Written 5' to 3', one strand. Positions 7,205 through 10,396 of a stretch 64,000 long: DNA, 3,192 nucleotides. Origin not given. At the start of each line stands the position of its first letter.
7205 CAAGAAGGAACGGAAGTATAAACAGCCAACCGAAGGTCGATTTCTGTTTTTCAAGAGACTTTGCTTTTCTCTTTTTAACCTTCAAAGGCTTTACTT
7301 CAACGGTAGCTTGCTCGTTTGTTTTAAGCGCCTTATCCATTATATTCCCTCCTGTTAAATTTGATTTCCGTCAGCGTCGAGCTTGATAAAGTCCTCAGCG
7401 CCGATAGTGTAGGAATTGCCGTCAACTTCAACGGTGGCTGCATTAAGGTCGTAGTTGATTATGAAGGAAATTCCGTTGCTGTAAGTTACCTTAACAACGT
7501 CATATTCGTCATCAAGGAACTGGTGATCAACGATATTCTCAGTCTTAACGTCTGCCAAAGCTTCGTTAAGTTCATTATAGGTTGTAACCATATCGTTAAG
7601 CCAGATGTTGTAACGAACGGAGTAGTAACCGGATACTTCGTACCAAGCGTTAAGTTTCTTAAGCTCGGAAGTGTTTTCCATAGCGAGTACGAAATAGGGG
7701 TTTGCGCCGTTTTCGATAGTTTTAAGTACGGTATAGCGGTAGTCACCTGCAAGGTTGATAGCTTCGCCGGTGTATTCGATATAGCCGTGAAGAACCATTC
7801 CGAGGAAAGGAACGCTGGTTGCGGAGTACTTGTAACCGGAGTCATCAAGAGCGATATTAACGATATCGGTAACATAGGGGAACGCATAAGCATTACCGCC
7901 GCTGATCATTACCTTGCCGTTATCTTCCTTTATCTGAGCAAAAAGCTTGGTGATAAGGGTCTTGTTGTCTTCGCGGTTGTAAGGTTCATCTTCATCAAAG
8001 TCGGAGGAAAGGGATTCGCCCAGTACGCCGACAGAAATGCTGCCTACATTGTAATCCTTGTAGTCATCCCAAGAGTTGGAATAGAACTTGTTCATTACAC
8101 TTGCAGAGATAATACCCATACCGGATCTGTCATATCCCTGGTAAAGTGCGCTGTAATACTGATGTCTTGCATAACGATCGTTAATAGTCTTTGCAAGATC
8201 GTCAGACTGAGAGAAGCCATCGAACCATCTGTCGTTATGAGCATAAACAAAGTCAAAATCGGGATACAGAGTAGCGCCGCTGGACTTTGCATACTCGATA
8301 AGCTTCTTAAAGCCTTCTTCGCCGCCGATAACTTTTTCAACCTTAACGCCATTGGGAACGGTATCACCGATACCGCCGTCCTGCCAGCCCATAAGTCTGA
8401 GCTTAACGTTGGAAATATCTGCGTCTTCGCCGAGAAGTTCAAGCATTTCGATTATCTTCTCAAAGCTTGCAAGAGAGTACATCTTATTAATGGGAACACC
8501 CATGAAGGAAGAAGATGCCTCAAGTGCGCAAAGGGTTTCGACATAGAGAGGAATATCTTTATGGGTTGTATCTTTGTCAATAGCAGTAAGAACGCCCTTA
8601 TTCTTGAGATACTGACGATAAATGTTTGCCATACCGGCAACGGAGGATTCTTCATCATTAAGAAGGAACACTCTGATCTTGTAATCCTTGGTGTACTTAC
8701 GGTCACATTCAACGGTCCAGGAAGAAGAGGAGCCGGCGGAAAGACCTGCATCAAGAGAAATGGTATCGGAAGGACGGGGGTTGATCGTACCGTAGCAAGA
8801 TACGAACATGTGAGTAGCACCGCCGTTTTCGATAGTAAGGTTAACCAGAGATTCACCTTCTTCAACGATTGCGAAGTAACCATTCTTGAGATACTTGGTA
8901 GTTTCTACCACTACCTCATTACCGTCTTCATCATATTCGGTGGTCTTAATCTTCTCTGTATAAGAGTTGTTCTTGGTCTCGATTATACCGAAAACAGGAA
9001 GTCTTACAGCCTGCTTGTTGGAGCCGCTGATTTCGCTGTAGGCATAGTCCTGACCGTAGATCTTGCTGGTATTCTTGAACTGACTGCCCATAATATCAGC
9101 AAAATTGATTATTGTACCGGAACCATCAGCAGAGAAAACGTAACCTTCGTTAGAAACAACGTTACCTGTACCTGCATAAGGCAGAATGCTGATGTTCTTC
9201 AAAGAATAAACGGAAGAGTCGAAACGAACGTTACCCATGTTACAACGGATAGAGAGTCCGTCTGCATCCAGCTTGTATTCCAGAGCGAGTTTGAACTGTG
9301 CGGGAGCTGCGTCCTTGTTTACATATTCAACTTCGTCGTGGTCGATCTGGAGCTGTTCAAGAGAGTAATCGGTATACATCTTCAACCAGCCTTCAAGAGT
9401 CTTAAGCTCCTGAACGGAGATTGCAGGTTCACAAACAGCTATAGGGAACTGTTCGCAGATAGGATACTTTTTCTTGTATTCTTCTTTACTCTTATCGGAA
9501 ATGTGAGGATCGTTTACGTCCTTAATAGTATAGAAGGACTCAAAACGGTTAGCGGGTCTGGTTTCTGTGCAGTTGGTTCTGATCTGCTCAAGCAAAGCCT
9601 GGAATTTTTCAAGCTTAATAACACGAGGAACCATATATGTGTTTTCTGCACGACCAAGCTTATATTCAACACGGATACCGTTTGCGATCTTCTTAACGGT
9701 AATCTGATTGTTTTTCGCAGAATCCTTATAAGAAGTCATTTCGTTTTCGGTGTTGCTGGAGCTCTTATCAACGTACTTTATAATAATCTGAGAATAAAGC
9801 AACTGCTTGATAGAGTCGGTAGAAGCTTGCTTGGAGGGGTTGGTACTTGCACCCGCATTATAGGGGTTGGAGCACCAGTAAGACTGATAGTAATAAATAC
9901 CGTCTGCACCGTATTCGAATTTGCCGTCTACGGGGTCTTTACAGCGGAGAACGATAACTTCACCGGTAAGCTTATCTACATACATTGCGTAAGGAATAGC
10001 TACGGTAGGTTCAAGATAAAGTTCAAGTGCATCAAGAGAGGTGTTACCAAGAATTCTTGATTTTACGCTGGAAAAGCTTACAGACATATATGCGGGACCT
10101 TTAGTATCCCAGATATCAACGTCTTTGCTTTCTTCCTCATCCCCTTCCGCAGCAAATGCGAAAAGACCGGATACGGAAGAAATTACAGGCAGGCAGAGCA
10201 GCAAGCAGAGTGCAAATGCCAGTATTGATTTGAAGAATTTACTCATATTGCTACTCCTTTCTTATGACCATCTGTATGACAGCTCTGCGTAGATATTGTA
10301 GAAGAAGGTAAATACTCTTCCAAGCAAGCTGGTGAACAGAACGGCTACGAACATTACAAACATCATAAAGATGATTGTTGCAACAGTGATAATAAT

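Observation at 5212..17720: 12.4-kb seven-gene operon combining one giant SBP, two full ABC permease pairs, an NHL/TPR/Yip1 membrane fusion and a 963-aa secreted protein, with no ATPase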

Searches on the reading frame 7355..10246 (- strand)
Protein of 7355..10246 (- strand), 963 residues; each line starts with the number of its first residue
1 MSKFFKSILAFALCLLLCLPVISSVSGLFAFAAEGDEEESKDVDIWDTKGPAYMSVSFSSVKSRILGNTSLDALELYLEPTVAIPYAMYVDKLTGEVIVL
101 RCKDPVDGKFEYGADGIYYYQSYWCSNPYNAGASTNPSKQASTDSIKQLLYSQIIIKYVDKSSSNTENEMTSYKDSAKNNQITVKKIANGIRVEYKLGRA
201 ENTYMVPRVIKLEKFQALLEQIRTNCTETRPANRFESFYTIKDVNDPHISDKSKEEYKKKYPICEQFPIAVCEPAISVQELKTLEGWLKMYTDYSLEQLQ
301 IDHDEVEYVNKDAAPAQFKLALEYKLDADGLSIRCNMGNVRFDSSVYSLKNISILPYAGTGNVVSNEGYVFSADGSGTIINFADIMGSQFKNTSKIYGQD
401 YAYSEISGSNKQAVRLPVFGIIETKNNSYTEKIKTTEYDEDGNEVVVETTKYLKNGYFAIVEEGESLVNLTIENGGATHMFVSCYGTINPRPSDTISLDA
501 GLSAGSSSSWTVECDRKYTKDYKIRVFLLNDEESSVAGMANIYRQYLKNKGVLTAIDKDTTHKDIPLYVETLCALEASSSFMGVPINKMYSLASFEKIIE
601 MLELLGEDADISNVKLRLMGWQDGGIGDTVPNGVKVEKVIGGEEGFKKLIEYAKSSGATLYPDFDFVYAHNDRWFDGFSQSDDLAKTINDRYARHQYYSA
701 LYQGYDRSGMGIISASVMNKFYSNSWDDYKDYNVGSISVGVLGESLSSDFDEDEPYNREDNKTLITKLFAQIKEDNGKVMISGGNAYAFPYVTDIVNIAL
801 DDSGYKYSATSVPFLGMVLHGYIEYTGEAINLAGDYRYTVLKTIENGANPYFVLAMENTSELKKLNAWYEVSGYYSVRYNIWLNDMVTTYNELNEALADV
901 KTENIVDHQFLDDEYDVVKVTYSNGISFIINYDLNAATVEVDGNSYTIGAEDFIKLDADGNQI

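Call 3: search_protein_families(library=pfam, proteins=[window:7355-10246:-], max_evalue=0.01)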
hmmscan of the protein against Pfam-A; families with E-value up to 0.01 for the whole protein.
window:7355-10246:- (963 aa): 1 family
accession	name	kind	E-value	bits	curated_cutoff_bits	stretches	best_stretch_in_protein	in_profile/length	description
PF18952.6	DUF5696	-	1.9e-143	479.6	25.6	1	297-952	2-611/612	Family of unknown function (DUF5696)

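Call 4: search_protein_families(library=ncbifam, proteins=[window:7355-10246:-], max_evalue=0.01)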
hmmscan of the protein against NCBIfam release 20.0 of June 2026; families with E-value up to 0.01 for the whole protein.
window:7355-10246:- (963 aa): 0 families

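Call 9: search_solved_structures(query=window:7355-10246:-, max_evalue=1)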
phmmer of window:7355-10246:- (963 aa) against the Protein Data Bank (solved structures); distinct sequences matched with E-value up to 1: 0.

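Call 12: find_related_loci(query=window:7355-10246:-, collection=genome_contigs, flank=10000)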
Query window:7355-10246:- (963 aa) in genome_contigs; peptide patterns used: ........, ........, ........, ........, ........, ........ (x = any residue, [..] = any of these).
349 stretches matched a pattern; 10 encode a relative of the query (tblastn E <= 1e-3); 8 distinct loci.
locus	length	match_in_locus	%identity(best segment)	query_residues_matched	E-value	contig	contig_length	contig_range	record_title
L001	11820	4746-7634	98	1-963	0e+0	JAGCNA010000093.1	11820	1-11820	MAG: Clostridia bacterium isolate RGIG9940 Yak_Rectum.Co__c920874, whole genome shotgun sequence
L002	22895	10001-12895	93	1-963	0e+0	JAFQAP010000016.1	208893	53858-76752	MAG: Clostridia bacterium isolate RGIG1645 Goat_Cecum-1__c229164, whole genome shotgun sequence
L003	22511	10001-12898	90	1-962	0e+0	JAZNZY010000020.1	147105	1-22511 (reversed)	MAG: Eubacteriales bacterium isolate T1900044765_TS20190231.MAGScoT_cleanbin_000005 SGB_2407_k141_757671, whole genome s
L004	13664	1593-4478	85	1-962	0e+0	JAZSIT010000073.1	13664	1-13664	MAG: Eubacteriales bacterium isolate T1900044569_TS20190035.MAGScoT_cleanbin_000010 SGB_425_k141_538784, whole genome sh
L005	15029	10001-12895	86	1-962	0e+0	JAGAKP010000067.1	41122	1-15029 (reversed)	MAG: Clostridia bacterium isolate RGIG8528 Water_deer_Cecum-2__c489700, whole genome shotgun sequence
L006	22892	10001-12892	84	1-963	0e+0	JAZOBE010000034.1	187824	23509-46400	MAG: Eubacteriales bacterium isolate T1900044759_TS20190225.MAGScoT_cleanbin_000006 SGB_2338_k141_465723, whole genome s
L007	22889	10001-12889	94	1-963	0e+0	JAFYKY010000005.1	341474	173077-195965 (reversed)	MAG: Clostridia bacterium isolate RGIG7185 Water_buffalos_Cecum-1__c216556, whole genome shotgun sequence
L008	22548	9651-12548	91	1-962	0e+0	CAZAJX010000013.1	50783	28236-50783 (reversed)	MAG TPA_asm: uncultured Oscillospiraceae bacterium isolate SRP315200_co1_264 genome assembly, contig: NODE_655_length_50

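Call 13: find_homologous_proteins(query=window:7355-10246:-, max_evalue=0.00001)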
Query window:7355-10246:- (963 aa): 241 proteins with E <= 0.00001 among 8000 candidates; the best 120 are listed.
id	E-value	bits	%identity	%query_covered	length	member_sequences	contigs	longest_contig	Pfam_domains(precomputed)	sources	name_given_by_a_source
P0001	0.0e+0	2022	92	100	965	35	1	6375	PF18952.7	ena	-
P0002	0.0e+0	1988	91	100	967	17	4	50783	PF18952.7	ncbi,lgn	-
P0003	0.0e+0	1897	87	100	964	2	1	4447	PF18952.7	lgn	-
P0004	0.0e+0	1892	86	100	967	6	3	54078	PF18952.7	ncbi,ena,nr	ncbi:MAG: hypothetical protein J6A85_08150 [Clostridia bacterium]|nr:hypothetical protein [Clostridi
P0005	0.0e+0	1878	85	100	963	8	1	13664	PF18952.7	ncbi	-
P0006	0.0e+0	1873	85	100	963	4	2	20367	PF18952.7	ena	-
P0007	0.0e+0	1847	84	100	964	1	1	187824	PF18952.7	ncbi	-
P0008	0.0e+0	1831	83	100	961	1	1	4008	PF18952.7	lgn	-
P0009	0.0e+0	1578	72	100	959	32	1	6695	PF18952.7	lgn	-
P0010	0.0e+0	1061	51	100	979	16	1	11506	PF18952.7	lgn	-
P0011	0.0e+0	1057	52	96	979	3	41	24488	PF18952.7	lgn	-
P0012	0.0e+0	1055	52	95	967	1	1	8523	PF18952.7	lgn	-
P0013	0.0e+0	1044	51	99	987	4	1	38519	PF18952.7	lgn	-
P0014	0.0e+0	1040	53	95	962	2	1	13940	PF18952.7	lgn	-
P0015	0.0e+0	1038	50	98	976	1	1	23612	PF18952.7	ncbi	-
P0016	0.0e+0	1035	50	99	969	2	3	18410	PF18952.7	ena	-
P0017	0.0e+0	1034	50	100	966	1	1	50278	PF18952.7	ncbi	-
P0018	0.0e+0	1032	52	98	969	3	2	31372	PF18952.7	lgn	-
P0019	0.0e+0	1028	51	99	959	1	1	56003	PF18952.7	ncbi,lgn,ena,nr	ncbi:MAG: hypothetical protein CVU97_00875 [Firmicutes bacterium HGW-Firmicutes-21]|nr:MAG: hypothet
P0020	0.0e+0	1021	51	96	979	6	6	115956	PF18952.7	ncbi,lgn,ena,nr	ncbi:MAG: DUF5696 domain-containing protein [Eubacteriales bacterium]|nr:DUF5696 domain-containing p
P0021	0.0e+0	1020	51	97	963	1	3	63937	PF18952.7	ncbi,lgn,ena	-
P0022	0.0e+0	1020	49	99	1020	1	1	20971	PF18952.7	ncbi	-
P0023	0.0e+0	1019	50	100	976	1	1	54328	PF18952.7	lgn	-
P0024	0.0e+0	1015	51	96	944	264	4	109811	PF18952.7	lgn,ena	-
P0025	1.1e-293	995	48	99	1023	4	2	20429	PF18952.7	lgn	-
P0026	1.4e-291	988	49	99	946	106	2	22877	PF18952.7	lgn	-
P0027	3.4e-290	983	48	100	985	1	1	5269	PF18952.7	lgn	-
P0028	2.4e-283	961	51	90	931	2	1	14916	PF18952.7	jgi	-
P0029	1.2e-276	939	46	97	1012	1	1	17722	PF18952.7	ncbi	-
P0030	2.4e-276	938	46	100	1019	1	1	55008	PF18952.7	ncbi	-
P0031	2.4e-275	934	47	99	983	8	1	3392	PF18952.7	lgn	-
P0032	3.1e-275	934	47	100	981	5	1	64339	PF18952.7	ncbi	-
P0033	5.7e-273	926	48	96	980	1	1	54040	PF18952.7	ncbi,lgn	-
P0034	6.3e-272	923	46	99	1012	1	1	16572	PF18952.7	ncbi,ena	-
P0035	4.9e-270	917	45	98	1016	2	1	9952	PF18952.7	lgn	-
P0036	3.7e-269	914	47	100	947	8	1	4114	PF18952.7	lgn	-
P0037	4.1e-269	914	46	97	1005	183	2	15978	PF18952.7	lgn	-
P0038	3.1e-267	907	46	100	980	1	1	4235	PF18952.7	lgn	-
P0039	6.8e-267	906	44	99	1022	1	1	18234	PF18952.7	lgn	-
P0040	2.9e-266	904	46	100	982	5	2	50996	PF18952.7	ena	-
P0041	9.1e-266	903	47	97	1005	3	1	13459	PF18952.7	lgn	-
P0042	4.3e-264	897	47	96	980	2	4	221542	PF18952.7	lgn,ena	-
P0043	6.3e-264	896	46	100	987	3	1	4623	PF18952.7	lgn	-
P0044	2.2e-263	895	47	100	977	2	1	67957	PF18952.7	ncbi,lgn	-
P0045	3.8e-261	887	44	97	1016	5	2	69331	PF18952.7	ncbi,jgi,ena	ncbi:MAG: DUF5696 domain-containing protein [Eubacteriales bacterium]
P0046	3.1e-257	874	45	100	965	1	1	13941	PF18952.7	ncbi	-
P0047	3.1e-257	874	46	99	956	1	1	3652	PF18952.7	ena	-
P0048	1.5e-255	869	44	99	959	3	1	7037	PF18952.7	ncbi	-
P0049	2.9e-255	868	45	99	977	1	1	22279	PF18952.7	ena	-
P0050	2.0e-254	865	44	97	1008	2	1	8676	PF18952.7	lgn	-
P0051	1.6e-252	859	45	100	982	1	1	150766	PF18952.7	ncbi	-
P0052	2.0e-250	852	44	99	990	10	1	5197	PF18952.7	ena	-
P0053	1.5e-249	849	44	100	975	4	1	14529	PF18952.7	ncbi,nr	ncbi:MAG: hypothetical protein IKU23_02475 [Clostridia bacterium]|nr:hypothetical protein [Clostridi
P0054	1.7e-249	849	44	100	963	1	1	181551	PF18952.7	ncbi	-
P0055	1.0e-236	806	45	98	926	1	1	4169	PF18952.7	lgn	-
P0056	2.2e-231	789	45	53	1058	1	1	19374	PF18952.7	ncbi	-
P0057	4.2e-229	781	45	95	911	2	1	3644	PF18952.7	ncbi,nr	ncbi:MAG TPA: DUF5696 domain-containing protein, partial [Bacillota bacterium]|nr:DUF5696 domain-con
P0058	3.1e-226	772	43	100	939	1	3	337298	PF18952.7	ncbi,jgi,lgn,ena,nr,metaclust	ncbi:MAG: hypothetical protein A2Y17_09280 [Clostridiales bacterium GWF2_38_85]|nr:MAG: hypothetical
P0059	5.6e-225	768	42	100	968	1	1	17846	PF18952.7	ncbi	-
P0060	1.4e-223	763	43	100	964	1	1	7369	PF18952.7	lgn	-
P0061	4.2e-221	755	42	100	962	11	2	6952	PF18952.7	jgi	-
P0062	6.8e-220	751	42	100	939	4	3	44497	PF18952.7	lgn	-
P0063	6.7e-218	744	41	100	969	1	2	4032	PF18952.7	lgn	-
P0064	5.9e-217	741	42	100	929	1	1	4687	PF18952.7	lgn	-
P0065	1.5e-214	733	42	98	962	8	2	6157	PF18952.7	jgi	-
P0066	1.5e-211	723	41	99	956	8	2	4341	PF18952.7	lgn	-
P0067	1.8e-203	696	40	100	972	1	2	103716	PF18952.7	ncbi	-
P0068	1.9e-202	693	40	99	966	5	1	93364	PF18952.7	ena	-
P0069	4.4e-201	689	40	99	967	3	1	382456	PF18952.7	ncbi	-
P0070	1.6e-196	673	39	99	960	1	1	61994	PF18952.7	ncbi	-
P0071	1.6e-189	650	38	99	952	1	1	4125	PF18952.7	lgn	-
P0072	2.9e-188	646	39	99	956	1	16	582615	PF18952.7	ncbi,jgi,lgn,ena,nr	ncbi:MAG: hypothetical protein E7588_02375 [Ruminococcaceae bacterium]|nr:hypothetical protein [Osci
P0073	3.0e-187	643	38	99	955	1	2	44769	PF18952.7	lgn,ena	-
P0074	4.2e-187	642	39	99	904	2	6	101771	PF18952.7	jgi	-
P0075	6.1e-186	638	40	86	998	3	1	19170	PF18952.7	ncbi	-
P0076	7.1e-183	628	41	82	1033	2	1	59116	PF18952.7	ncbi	-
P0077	2.2e-182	627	39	91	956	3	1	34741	PF18952.7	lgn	-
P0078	4.2e-182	626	38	95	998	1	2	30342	PF18952.7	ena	-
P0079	1.6e-181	624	42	49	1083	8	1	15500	PF18952.7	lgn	-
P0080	3.2e-181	623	39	94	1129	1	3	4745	PF18952.7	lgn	-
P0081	3.8e-181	623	37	99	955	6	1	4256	PF18952.7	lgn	-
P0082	8.8e-181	621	38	86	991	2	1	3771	PF18952.7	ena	-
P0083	9.8e-181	621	38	95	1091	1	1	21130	PF18952.7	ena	-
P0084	1.2e-179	618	36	99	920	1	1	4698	PF18952.7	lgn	-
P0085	3.7e-177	609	40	86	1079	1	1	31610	PF18952.7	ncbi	-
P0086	7.9e-177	608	38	95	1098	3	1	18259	PF18952.7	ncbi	-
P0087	4.5e-176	606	41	49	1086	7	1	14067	PF18952.7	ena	-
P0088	1.9e-175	604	40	86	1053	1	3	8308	PF18952.7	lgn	-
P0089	3.8e-174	599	40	86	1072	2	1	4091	PF18952.7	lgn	-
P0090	3.2e-172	593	39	84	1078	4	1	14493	PF18952.7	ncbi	-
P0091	3.5e-172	593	38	87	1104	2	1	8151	PF18952.7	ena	-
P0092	6.5e-172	592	36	94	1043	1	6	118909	PF18952.7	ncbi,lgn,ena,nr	ncbi:MAG: hypothetical protein IKT70_07135 [Clostridia bacterium]|nr:hypothetical protein [Clostridi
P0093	2.4e-171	590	39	84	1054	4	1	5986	PF18952.7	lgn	-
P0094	3.2e-171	590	38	90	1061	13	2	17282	PF18952.7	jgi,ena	-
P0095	3.3e-171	590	37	86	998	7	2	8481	PF18952.7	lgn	-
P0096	4.0e-171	589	37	89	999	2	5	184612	PF18952.7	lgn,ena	-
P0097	4.9e-171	589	38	86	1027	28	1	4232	PF18952.7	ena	-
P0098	5.9e-171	589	37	86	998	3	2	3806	PF18952.7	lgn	-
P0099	2.6e-170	587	38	83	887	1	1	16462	PF18952.7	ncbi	-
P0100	3.5e-170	586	37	94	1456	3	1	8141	PF18952.7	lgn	-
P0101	1.0e-169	585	39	82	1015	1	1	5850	PF18952.7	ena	-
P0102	1.1e-169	585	36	94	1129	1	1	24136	PF18952.7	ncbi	-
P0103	4.7e-169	582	38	86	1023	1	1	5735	PF18952.7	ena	-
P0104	1.0e-168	581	36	94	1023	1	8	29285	PF18952.7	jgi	-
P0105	1.0e-168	581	36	94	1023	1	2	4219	PF18952.7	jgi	-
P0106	2.0e-168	580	37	93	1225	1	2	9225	PF18952.7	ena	-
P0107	3.7e-168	580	36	95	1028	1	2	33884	PF18952.7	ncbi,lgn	-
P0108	5.3e-168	579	35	99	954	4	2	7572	PF18952.7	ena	-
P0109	7.9e-168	578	38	86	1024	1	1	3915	PF18952.7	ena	-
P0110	8.9e-168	578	38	86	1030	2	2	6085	PF18952.7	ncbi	-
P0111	2.0e-167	577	36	94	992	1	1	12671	PF18952.7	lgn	-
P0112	2.5e-167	577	38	86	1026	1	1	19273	PF18952.7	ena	-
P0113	4.3e-167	576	38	86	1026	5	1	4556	PF18952.7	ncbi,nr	ncbi:MAG: hypothetical protein J6S45_00120 [Firmicutes bacterium]|nr:hypothetical protein [Bacillota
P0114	9.7e-167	575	35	95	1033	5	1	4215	PF18952.7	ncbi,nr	ncbi:MAG: hypothetical protein IJ486_04270 [Firmicutes bacterium]|nr:hypothetical protein [Bacillota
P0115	1.8e-166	574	36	90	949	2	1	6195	PF18952.7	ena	-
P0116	1.8e-166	574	39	80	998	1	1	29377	PF18952.7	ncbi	-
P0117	2.0e-166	574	35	93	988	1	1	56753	PF18952.7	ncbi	-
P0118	1.9e-165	571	40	86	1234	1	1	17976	PF18952.7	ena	-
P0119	1.9e-165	571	40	86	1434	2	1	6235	PF18952.7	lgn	-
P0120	2.8e-165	570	36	95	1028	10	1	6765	PF18952.7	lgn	-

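Call 14: find_encoding_contigs(protein=P0058, flank=10000, max_places=1)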
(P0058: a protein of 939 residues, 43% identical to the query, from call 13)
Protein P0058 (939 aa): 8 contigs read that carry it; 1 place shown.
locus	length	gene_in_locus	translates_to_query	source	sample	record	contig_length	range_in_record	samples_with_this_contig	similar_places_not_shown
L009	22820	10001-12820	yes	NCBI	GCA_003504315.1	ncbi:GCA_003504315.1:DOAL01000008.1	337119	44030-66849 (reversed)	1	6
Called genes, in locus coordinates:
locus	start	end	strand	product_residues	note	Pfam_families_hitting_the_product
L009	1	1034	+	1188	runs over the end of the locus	PF01855:POR_N, PF17147:PFOR_II, PF01558:POR, PF10371:EKR, PF12838:Fer4_7 (weak), PF13183:Fer4_8, PF13484:Fer4_16 (weak), PF02775:TPP_enzyme_C, +1 more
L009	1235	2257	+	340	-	PF02557:VanY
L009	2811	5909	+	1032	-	PF16990:CBM_35 (faint), PF01547:SBP_bac_1, PF13416:SBP_bac_8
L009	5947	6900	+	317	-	PF00528:BPD_transp_1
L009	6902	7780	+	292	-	PF00528:BPD_transp_1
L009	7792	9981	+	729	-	PF01436:NHL (faint), PF04893:Yip1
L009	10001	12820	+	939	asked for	PF18952:DUF5696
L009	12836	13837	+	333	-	PF00528:BPD_transp_1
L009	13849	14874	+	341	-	PF00528:BPD_transp_1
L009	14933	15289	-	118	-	PF03862:SpoVAC_SpoVAEB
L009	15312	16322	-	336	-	PF07451:SpoVAD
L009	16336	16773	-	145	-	PF03862:SpoVAC_SpoVAEB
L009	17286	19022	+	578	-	PF00501:AMP-binding, PF23562:AMP-binding_C_3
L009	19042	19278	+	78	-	PF00550:PP-binding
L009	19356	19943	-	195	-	PF21176:RecR_HhH, PF01751:Toprim, PF13662:Toprim_4, PF21175:RecR_C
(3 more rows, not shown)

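Call 15: find_encoding_contigs(protein=P0072, flank=10000, max_places=1)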
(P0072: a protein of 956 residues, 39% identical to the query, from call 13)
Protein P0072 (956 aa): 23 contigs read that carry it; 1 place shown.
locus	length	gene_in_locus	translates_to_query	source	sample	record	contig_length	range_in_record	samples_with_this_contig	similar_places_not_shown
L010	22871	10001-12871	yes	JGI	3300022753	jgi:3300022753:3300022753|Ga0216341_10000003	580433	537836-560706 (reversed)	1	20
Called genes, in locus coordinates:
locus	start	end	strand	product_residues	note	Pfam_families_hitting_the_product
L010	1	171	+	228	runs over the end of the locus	PF00849:PseudoU_synth_2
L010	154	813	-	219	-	PF00156:Pribosyltran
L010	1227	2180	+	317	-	-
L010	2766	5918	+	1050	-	PF01547:SBP_bac_1, PF13416:SBP_bac_8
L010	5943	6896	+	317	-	PF00528:BPD_transp_1 (weak)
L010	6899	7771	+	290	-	PF00528:BPD_transp_1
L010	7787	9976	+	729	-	PF01436:NHL (weak), PF06739:SBBP (faint), PF04893:Yip1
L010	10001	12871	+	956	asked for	PF18952:DUF5696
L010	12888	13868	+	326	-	PF00528:BPD_transp_1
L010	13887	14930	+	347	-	PF00528:BPD_transp_1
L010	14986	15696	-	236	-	PF01171:ATP_bind_3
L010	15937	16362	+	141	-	PF00572:Ribosomal_L13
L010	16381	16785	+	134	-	PF00380:Ribosomal_S9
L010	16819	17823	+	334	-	PF03990:DUF348 (faint), PF07501:G5, PF06725:3D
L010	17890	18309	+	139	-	PF01741:MscL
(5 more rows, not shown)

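Call 16: find_encoding_contigs(protein=P0117, flank=10000, max_places=1)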
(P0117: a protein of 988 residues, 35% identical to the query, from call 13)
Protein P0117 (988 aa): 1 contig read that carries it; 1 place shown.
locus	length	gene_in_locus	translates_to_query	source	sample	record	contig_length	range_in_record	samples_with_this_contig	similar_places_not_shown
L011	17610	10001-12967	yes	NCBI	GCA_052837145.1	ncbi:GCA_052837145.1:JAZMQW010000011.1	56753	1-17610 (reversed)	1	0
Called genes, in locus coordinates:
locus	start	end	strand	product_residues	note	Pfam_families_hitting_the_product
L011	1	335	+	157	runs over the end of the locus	PF16112:DUF4830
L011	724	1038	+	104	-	PF00075:RNase_H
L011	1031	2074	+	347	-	PF03054:tRNA_Me_trans, PF20259:tRNA_Me_trans_M, PF20258:tRNA_Me_trans_C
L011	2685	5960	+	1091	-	PF13416:SBP_bac_8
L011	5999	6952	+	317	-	-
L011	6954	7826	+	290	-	PF00528:BPD_transp_1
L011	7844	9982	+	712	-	PF01436:NHL (faint), PF04893:Yip1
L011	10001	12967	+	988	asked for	PF18952:DUF5696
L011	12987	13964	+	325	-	PF00528:BPD_transp_1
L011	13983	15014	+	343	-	PF00528:BPD_transp_1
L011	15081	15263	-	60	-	-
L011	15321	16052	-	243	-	PF01171:ATP_bind_3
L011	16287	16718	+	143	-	PF00572:Ribosomal_L13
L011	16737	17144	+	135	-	PF00380:Ribosomal_S9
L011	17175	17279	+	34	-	-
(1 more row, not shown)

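Call 32: find_encoding_contigs(protein=P0085, flank=10000, max_places=1)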
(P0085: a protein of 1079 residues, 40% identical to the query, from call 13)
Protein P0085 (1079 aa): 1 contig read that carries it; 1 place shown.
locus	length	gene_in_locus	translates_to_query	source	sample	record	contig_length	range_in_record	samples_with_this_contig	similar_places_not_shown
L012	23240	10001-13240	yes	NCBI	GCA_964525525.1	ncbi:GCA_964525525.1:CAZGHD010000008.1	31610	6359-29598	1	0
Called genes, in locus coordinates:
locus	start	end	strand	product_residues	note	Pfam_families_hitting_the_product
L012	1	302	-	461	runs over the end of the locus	PF01943:Polysacc_synt (weak), PF01554:MatE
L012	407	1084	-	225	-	PF00730:HhH-GPD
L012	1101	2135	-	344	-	PF01408:GFO_IDH_MocA, PF02894:GFO_IDH_MocA_C, PF22725:GFO_IDH_MocA_C3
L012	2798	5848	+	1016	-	PF01547:SBP_bac_1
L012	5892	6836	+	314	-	PF00528:BPD_transp_1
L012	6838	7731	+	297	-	PF00528:BPD_transp_1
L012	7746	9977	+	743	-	PF06739:SBBP (faint), PF04893:Yip1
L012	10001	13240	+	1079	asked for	PF18952:DUF5696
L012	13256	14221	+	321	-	PF00528:BPD_transp_1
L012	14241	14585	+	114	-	-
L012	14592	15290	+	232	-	PF00528:BPD_transp_1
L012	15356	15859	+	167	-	-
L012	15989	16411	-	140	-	PF05025:RbsD_FucU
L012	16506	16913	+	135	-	PF02033:RBFA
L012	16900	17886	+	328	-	PF01368:DHH, PF02272:DHHA1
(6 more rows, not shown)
